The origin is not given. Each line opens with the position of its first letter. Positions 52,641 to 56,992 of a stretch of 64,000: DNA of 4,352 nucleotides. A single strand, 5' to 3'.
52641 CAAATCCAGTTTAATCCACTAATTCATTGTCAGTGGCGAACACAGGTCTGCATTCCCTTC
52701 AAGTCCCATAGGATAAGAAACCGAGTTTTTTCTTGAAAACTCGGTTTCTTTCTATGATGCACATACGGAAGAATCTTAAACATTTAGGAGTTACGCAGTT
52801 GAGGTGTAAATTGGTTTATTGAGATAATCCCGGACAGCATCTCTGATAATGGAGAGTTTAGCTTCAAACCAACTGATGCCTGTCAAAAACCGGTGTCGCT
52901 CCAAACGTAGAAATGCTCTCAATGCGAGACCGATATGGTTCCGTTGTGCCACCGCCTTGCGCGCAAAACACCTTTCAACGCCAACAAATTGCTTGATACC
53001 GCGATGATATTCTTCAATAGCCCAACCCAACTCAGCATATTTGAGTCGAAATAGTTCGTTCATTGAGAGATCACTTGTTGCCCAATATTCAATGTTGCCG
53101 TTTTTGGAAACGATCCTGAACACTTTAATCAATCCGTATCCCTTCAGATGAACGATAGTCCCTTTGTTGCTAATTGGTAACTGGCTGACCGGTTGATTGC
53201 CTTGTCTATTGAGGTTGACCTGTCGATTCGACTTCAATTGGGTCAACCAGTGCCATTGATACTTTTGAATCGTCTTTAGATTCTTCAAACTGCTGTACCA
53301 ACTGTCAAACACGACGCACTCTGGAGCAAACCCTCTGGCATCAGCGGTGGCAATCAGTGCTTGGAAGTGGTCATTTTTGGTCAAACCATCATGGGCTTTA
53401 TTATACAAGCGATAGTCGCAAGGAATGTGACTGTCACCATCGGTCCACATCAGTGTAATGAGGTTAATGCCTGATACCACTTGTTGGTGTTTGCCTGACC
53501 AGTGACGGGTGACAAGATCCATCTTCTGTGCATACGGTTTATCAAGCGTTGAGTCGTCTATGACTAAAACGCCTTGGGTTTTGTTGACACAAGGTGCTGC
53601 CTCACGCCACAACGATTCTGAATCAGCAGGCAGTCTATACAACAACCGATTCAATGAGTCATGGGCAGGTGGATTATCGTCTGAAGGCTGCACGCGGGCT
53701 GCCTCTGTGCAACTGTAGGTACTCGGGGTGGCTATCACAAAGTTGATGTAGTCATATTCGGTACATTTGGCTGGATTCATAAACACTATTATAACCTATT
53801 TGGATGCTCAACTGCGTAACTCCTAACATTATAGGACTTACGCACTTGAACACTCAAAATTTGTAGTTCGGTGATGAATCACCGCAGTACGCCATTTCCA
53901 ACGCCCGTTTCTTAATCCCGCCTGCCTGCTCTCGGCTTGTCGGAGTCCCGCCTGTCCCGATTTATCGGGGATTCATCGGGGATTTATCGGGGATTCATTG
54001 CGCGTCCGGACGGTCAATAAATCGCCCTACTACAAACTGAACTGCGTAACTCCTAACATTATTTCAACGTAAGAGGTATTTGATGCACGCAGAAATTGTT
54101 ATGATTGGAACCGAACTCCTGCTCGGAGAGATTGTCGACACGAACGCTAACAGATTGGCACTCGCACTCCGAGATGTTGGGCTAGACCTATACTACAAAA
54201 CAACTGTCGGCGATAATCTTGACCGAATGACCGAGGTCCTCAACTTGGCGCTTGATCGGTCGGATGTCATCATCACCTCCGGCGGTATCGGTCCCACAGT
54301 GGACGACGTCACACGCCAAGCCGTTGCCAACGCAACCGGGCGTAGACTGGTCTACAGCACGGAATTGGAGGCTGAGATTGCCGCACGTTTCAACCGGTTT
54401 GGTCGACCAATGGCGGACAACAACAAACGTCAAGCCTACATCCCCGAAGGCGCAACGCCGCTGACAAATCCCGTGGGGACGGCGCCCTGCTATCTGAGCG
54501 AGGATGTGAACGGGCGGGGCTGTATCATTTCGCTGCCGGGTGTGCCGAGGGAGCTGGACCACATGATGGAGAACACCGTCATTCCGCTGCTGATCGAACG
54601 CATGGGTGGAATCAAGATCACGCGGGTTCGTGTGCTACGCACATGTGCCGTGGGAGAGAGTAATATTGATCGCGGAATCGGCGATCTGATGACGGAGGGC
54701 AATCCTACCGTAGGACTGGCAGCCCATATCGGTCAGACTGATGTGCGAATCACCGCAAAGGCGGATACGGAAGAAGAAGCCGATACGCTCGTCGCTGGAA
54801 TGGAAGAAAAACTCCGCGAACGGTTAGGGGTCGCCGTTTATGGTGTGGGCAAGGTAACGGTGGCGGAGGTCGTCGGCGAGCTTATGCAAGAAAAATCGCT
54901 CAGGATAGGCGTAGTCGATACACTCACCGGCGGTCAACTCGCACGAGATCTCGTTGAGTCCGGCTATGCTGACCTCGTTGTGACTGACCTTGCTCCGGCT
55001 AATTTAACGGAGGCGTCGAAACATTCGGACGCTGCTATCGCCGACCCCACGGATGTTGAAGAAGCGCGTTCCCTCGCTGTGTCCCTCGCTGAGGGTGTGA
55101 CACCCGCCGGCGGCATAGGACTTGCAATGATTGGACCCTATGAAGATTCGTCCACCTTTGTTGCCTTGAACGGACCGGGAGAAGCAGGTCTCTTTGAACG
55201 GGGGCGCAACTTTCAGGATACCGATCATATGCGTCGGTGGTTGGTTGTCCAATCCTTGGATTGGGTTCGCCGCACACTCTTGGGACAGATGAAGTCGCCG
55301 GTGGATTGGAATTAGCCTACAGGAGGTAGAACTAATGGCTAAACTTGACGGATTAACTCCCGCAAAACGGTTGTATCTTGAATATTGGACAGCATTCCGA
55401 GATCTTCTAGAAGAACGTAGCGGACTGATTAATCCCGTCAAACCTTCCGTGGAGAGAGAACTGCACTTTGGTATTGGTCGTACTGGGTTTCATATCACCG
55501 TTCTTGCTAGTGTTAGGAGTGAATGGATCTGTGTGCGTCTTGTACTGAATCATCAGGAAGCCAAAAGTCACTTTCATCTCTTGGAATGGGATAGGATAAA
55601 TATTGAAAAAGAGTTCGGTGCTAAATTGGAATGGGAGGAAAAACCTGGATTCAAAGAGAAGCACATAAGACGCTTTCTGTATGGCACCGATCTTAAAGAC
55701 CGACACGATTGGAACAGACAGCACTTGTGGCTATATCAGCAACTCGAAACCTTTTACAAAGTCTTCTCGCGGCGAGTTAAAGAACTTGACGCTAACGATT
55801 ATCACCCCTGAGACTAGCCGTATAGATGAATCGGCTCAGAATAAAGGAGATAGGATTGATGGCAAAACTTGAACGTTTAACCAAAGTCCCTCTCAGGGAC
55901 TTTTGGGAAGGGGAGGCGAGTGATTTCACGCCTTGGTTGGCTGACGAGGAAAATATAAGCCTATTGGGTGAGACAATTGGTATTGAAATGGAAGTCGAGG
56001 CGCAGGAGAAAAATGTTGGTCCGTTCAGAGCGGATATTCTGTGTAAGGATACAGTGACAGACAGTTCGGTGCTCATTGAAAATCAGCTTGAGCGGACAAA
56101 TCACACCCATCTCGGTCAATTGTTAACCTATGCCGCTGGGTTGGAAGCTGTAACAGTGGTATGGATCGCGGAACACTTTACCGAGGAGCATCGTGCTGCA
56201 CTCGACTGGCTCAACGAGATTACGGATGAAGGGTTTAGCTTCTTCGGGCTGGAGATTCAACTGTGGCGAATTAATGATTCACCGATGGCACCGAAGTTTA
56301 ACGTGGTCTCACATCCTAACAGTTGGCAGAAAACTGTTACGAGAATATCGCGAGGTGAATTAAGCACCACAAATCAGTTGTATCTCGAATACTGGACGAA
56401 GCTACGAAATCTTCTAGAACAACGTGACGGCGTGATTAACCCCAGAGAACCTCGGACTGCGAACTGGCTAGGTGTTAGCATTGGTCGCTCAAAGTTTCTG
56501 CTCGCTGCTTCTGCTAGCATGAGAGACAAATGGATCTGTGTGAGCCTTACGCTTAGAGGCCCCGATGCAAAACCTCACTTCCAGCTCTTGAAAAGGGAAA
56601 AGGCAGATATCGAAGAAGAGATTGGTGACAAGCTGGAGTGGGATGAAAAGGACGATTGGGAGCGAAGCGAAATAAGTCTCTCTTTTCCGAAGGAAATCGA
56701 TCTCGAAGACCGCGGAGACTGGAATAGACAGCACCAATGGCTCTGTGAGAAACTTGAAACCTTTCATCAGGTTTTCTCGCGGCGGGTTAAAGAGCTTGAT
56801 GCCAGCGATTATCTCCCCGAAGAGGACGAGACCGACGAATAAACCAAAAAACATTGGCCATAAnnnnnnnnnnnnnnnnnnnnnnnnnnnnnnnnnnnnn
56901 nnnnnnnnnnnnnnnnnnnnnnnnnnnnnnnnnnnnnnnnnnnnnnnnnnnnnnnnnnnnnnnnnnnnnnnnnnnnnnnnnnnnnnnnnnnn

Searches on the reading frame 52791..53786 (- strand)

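Call 18: search_protein_families(library=ncbifam, proteins=[window:52791-53786:-], max_evalue=0.00001)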
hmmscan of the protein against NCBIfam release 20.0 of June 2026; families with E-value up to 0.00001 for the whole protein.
window:52791-53786:- (331 aa): 4 families
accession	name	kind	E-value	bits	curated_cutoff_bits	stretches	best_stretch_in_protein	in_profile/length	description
NF049921.1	transpos_IS701_2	equivalog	6.6e-119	397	250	1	10-325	2-317/318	IS701 family transposase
NF033540.2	transpos_IS701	equivalog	3.6e-28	98.9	150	1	31-199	43-229/363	IS701 family transposase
NF049925.1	transpos_IS4_4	equivalog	7.9e-20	71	250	2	69-132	100-163/449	IS4 family transposase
NF049999.1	transpos_IS701_3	equivalog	7.4e-09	35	170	0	51-187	66-212/412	IS701 family transposase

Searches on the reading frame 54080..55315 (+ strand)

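Call 18: search_protein_families(library=ncbifam, proteins=[window:54080-55315:+], max_evalue=0.00001)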
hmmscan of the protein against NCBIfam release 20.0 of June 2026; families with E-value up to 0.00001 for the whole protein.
window:54080-55315:+ (411 aa): 10 families
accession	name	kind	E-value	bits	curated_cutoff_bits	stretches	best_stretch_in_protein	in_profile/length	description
NF001813.0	PRK00549.1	equivalog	5.8e-88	295.6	379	1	2-294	1-292/414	competence/damage-inducible protein A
TIGR00200.1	cinA_nterm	subfamily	2.4e-80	270.3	243.15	1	1-302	1-303/414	CinA family nicotinamide mononucleotide deamidase-related protein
NF002978.0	PRK03673.1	equivalog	7.5e-46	156.8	496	1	1-336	1-327/398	nicotinamide mononucleotide deamidase-related protein YfaY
NF002291.0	PRK01215.1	equivalog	2.4e-44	151.4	293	1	2-248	4-252/264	nicotinamide mononucleotide deamidase-related protein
NF002977.0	PRK03670.1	equivalog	1.1e-32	113.4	305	1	2-174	1-179/252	competence damage-inducible protein A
TIGR00177.1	molyb_syn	domain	3.2e-24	85.6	85.35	1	2-169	2-148/148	molybdenum cofactor synthesis domain-containing protein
NF045515.2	Glp_gephyrin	equivalog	6.8e-12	44.8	475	1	4-84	184-264/403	molybdotransferase-like divisome protein Glp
NF011068.0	PRK14498.1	equivalog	1.2e-10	40.2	534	1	5-84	197-276/647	molybdopterin biosynthesis protein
NF050098.1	MoeA_actino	exception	2.7e-10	39.6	560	1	4-85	184-265/400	molybdopterin molybdotransferase MoeA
NF007960.1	PRK10680.1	equivalog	3.3e-08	32.7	440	1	5-83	184-262/401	molybdopterin molybdotransferase MoeA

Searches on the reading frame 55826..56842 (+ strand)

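Call 18: search_protein_families(library=ncbifam, proteins=[window:55826-56842:+], max_evalue=0.00001)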
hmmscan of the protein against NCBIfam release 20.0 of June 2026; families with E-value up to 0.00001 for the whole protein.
window:55826-56842:+ (338 aa): 0 families

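Call 49: search_protein_families(library=pfam, proteins=[window:55826-56842:+], max_evalue=0.001)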
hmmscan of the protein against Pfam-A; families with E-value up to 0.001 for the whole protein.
window:55826-56842:+ (338 aa): 1 family
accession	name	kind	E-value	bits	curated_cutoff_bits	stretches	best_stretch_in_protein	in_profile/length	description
PF14088.11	DUF4268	-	3.3e-27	95.7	27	1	185-320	1-139/140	Domain of unknown function (DUF4268)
